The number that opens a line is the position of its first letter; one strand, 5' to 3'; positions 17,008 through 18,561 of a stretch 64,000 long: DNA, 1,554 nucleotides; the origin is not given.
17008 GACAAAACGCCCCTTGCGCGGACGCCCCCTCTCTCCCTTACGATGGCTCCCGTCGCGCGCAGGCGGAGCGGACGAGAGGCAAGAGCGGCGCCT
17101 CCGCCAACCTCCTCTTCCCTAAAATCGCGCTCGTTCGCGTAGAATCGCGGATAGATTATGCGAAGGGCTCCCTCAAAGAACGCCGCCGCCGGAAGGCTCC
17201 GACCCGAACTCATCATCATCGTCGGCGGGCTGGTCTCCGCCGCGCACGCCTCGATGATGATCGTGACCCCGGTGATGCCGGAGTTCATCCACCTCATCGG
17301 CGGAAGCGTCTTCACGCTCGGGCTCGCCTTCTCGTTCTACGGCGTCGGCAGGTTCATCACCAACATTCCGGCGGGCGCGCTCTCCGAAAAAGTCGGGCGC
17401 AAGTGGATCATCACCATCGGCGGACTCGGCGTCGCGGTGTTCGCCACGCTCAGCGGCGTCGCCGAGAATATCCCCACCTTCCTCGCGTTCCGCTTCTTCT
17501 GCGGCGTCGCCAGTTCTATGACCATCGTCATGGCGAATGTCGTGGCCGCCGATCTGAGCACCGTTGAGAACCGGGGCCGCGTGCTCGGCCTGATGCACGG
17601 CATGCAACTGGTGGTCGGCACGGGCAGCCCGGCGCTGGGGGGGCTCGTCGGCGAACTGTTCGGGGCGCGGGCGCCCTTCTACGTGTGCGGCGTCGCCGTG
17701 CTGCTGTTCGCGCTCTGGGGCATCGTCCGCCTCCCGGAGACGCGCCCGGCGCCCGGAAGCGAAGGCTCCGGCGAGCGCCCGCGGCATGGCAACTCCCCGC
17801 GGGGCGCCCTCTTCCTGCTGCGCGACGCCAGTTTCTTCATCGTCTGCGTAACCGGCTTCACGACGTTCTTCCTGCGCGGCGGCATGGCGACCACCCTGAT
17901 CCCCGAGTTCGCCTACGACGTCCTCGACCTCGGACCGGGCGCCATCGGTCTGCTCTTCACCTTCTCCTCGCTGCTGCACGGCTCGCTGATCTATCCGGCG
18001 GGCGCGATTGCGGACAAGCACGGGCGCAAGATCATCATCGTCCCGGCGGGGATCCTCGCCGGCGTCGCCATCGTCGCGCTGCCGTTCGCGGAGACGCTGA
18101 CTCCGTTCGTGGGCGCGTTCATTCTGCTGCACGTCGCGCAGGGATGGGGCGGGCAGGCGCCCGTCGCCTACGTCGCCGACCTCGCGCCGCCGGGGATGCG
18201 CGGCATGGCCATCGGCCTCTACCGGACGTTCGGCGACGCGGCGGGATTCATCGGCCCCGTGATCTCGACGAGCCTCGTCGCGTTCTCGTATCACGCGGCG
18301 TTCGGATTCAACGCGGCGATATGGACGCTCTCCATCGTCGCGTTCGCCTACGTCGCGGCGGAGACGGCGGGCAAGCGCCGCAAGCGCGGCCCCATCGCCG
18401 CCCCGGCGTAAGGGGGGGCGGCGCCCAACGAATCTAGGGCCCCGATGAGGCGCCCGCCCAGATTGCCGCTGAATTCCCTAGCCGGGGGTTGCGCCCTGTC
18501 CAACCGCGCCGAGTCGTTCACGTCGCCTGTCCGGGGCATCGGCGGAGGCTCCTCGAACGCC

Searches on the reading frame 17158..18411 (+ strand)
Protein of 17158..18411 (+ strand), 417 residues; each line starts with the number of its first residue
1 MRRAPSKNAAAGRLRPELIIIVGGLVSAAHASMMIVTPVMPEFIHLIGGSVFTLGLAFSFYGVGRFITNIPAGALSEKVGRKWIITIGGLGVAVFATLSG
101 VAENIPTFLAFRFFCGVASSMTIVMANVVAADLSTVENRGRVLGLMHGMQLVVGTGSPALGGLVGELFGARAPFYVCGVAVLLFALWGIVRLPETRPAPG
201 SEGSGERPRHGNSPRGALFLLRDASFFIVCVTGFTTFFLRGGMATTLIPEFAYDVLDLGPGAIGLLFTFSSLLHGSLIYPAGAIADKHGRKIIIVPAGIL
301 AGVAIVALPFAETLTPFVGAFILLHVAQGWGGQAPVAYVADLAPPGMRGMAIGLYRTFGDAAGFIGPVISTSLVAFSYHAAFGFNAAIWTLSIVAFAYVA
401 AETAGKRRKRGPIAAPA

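Call 10: search_protein_families(library=pfam, proteins=[window:17158-18411:+], max_evalue=0.001)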
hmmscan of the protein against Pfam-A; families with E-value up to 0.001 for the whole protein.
window:17158-18411:+ (417 aa): 2 families
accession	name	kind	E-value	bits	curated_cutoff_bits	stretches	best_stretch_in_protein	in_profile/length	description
PF07690.21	MFS_1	-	4.3e-55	187.5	33.4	2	28-259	7-235/347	Major Facilitator Superfamily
PF00083.30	Sugar_tr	-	7.3e-11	42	22.3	1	51-195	45-194/452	Sugar (and other) transporter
